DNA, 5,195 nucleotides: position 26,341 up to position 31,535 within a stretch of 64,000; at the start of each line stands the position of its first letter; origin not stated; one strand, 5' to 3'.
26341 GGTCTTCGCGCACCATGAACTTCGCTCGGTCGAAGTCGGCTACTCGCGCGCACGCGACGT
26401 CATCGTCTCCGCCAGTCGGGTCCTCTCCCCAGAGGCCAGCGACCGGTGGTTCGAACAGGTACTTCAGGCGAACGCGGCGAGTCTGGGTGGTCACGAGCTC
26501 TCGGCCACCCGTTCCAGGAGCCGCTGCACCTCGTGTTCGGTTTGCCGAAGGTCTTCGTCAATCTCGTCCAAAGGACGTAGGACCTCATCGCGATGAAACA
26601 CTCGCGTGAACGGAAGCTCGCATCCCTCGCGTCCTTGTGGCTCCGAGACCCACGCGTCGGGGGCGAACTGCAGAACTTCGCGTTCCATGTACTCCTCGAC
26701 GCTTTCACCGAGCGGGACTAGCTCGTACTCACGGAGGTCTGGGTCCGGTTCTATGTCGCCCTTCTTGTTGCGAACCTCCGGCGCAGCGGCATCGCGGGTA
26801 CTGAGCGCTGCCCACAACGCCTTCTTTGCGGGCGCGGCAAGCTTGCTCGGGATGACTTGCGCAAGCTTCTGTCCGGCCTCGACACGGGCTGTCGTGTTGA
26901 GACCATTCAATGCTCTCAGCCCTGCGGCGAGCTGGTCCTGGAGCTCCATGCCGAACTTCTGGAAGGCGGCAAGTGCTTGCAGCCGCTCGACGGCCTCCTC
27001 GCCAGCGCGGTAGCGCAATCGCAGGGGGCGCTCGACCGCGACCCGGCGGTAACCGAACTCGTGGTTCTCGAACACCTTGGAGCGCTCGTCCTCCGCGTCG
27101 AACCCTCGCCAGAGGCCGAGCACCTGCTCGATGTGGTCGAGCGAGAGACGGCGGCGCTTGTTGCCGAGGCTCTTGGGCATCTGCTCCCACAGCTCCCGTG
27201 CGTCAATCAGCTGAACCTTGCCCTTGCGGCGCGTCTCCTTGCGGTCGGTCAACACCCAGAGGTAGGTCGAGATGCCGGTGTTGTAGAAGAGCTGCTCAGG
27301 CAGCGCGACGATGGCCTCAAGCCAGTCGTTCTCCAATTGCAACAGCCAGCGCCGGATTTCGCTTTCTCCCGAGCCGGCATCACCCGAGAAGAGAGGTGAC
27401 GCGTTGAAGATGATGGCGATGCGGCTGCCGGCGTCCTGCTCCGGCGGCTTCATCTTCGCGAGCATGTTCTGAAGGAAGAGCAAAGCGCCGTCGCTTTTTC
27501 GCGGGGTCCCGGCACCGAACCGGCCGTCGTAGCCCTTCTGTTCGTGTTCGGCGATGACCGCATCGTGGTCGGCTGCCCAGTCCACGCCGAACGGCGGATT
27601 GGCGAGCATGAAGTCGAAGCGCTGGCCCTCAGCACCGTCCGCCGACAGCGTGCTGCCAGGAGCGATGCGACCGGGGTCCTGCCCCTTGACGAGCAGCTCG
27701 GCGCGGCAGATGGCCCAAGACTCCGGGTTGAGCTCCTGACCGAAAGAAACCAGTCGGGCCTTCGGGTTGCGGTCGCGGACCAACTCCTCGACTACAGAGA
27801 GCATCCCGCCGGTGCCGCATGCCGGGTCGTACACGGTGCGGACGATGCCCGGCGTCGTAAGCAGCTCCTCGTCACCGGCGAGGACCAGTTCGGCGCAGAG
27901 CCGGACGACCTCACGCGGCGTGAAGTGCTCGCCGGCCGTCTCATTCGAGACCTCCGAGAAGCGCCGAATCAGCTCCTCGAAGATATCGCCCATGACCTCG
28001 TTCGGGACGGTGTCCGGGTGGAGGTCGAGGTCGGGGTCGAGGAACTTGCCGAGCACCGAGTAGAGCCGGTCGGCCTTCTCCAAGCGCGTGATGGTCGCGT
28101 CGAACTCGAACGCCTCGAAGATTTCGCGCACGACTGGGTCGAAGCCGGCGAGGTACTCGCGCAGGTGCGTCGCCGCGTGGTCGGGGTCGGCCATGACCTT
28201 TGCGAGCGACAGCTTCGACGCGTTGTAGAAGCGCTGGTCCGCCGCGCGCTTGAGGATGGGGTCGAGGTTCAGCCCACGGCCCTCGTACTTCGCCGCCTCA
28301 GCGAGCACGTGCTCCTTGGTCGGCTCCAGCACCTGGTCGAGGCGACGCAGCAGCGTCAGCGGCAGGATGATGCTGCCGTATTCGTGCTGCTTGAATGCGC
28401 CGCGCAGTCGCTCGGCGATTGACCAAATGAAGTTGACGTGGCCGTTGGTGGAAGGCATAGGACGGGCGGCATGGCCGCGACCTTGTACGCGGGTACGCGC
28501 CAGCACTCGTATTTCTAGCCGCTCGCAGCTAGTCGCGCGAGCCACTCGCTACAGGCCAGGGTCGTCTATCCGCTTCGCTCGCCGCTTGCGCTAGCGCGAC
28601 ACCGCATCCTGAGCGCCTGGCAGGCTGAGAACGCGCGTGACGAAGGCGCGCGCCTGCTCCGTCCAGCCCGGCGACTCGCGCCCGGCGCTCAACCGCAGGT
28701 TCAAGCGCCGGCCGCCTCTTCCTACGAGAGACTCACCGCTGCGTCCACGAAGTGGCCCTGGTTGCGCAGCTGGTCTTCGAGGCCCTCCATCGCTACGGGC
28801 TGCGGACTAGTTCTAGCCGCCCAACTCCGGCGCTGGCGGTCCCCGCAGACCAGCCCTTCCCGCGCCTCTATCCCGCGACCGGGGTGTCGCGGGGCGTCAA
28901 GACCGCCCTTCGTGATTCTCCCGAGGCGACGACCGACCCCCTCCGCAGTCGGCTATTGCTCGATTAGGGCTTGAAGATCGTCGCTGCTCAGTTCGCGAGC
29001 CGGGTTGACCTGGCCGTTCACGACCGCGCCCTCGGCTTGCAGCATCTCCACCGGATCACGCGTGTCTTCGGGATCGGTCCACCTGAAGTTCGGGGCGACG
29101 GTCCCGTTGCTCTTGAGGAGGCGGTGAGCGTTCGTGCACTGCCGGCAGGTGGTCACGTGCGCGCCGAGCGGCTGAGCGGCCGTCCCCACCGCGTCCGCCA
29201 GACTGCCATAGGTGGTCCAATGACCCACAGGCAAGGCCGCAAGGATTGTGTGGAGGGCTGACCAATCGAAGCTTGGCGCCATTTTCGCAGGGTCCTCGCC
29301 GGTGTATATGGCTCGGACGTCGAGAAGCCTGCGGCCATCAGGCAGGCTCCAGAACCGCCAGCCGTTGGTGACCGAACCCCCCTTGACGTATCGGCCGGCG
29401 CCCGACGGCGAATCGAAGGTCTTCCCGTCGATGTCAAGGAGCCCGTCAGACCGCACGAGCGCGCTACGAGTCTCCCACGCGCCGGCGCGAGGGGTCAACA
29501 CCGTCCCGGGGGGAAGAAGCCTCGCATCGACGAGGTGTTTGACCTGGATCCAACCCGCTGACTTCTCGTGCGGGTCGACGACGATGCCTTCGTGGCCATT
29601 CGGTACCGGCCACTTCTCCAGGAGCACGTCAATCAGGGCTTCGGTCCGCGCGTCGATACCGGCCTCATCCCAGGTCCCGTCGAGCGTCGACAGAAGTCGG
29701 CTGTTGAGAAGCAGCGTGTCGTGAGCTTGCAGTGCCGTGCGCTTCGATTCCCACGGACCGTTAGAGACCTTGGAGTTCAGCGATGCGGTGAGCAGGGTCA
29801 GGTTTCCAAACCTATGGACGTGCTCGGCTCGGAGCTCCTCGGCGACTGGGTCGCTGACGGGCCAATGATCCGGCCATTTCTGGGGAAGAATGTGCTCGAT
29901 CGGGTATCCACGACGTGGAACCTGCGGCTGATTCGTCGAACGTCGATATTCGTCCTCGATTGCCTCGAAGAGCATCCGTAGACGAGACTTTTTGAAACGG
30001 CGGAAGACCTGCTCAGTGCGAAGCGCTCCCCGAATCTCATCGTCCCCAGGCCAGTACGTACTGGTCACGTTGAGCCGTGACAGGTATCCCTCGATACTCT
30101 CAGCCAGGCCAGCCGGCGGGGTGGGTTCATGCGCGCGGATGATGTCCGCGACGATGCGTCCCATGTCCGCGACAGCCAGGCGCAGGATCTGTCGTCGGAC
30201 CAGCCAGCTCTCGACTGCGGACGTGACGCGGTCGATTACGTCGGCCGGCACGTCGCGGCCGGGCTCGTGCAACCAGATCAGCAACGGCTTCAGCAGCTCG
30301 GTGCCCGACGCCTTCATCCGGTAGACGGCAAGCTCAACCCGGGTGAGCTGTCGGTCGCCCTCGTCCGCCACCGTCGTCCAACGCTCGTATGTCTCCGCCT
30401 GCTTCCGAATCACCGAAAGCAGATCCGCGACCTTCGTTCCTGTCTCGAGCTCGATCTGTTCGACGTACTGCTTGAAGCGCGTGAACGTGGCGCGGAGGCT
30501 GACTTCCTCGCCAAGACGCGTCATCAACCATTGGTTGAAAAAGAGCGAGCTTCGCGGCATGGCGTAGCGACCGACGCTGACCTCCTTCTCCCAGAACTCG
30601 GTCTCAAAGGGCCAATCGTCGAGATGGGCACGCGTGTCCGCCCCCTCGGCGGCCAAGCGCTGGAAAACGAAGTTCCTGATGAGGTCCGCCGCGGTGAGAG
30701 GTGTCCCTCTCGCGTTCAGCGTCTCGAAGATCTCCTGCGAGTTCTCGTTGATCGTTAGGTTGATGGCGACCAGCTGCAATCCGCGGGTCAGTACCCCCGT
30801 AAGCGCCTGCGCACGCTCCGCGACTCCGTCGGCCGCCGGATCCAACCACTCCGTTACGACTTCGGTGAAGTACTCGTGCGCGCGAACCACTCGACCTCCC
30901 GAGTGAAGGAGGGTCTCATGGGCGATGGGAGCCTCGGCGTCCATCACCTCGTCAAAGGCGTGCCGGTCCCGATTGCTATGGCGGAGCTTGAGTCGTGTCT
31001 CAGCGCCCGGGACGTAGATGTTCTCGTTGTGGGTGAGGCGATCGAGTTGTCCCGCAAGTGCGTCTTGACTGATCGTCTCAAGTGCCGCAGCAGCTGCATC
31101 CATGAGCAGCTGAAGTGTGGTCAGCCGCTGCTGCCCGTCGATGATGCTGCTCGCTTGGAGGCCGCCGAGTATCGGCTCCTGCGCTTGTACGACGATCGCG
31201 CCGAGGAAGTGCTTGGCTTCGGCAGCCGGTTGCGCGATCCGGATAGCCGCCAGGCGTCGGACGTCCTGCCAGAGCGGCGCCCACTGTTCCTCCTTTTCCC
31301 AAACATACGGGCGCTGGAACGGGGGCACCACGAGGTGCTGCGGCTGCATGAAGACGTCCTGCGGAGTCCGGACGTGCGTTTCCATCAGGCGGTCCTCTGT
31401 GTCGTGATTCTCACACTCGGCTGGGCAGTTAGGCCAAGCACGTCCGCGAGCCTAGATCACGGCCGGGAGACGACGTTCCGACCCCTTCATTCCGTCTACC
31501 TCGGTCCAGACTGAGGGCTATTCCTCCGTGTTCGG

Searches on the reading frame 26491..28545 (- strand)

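Call 46: search_protein_families(library=pfam, proteins=[window:26491-28545:-], max_evalue=0.0001)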
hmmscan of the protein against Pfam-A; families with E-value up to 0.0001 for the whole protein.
window:26491-28545:- (684 aa): 2 families
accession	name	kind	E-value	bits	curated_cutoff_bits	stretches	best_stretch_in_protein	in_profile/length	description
PF02384.22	N6_Mtase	-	2.2e-55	188.6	20.4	1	183-495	4-288/311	N-6 DNA Methylase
PF12161.14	HsdM_N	-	5.6e-23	82.5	24.5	1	38-168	3-135/135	HsdM N-terminal domain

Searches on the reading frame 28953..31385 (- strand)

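Call 46: search_protein_families(library=pfam, proteins=[window:28953-31385:-], max_evalue=0.0001)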
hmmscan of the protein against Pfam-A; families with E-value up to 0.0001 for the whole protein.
window:28953-31385:- (810 aa): 3 families
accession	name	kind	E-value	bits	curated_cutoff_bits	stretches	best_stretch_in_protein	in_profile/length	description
PF03235.19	GmrSD_N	-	2.6e-33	116.3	33.2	1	15-241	8-199/199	GmrSD restriction endonuclease, N-terminal domain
PF07510.16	GmrSD_C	-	2.2e-25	89.6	23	1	445-586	1-137/138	GmrSD restriction endonucleases, C-terminal domain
PF18755.6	RAMA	-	1.1e-13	51.5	35.2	1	609-694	15-101/107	Restriction Enzyme Adenine Methylase Associated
